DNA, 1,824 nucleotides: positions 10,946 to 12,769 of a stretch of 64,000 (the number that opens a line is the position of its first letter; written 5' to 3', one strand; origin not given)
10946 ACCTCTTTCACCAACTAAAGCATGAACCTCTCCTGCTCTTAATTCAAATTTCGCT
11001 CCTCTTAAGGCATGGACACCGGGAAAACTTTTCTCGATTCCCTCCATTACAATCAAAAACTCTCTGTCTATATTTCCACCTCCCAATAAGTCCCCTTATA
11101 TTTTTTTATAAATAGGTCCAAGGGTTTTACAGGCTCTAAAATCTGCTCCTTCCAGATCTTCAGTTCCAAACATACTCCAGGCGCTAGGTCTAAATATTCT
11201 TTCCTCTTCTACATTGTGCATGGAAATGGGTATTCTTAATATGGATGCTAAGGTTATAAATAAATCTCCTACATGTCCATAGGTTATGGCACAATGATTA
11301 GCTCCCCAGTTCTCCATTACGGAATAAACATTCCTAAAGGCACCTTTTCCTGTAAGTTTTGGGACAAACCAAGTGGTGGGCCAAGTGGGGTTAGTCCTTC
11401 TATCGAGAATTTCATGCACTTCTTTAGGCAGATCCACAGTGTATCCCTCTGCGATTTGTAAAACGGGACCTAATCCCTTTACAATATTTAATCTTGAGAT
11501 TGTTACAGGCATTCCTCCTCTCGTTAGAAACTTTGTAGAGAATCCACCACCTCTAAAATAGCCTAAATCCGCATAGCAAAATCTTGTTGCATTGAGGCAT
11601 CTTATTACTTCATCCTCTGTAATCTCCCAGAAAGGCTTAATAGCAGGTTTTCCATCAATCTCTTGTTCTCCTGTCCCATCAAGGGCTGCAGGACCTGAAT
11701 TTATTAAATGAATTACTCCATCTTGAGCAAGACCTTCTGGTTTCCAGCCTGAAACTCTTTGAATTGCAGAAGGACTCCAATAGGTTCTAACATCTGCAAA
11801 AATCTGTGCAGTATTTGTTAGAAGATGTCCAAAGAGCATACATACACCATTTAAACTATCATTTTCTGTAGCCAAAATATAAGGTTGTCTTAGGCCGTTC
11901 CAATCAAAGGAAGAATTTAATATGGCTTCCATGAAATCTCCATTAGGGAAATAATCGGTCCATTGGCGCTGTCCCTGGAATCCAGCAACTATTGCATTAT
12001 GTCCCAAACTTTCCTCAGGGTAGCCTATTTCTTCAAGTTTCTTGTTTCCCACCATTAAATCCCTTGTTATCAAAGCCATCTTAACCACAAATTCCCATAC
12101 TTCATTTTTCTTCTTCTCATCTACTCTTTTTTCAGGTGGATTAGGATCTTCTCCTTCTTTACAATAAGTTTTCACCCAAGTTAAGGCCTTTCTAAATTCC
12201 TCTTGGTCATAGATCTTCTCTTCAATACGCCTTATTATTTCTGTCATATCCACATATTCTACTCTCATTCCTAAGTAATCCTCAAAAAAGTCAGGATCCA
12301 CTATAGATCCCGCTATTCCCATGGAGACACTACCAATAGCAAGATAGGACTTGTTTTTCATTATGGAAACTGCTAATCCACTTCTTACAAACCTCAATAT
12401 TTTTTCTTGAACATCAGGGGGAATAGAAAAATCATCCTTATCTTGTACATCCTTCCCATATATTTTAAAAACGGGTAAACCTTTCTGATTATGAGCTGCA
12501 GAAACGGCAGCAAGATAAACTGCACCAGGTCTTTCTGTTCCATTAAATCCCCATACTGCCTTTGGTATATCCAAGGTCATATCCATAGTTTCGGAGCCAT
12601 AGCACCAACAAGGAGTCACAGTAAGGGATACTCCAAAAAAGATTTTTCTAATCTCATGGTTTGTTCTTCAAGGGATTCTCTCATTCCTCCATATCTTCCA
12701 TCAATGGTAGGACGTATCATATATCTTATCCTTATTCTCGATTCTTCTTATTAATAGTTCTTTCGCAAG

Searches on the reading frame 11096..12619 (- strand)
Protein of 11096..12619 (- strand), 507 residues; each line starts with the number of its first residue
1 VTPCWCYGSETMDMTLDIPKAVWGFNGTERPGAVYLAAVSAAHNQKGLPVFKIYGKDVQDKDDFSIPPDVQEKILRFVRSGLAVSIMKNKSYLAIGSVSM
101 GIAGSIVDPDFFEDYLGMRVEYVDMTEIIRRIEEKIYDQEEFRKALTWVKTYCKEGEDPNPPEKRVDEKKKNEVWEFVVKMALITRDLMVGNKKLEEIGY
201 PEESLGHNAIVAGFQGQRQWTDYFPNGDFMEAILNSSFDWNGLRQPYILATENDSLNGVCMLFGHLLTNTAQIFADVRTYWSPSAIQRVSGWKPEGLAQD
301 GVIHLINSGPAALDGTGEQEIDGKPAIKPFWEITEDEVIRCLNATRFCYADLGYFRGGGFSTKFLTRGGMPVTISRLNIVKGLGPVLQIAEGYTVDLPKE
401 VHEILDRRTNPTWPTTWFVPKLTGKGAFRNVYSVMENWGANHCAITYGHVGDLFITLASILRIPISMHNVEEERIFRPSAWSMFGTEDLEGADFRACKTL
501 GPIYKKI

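Call 14: search_protein_families(library=pfam, proteins=[window:11096-12619:-])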
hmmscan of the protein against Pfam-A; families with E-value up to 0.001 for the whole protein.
window:11096-12619:- (507 aa): 3 families
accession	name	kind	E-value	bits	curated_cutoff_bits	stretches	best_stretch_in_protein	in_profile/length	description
PF07882.17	Fucose_iso_N2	-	1.8e-97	324.6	22.3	1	90-269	1-180/180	L-fucose isomerase, second N-terminal domain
PF02952.23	Fucose_iso_C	-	4.1e-45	153.4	29.3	1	305-468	1-143/143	L-fucose isomerase, C-terminal domain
PF07881.17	Fucose_iso_N1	-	2.7e-42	144.9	28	1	2-89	82-169/169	L-fucose isomerase, first N-terminal domain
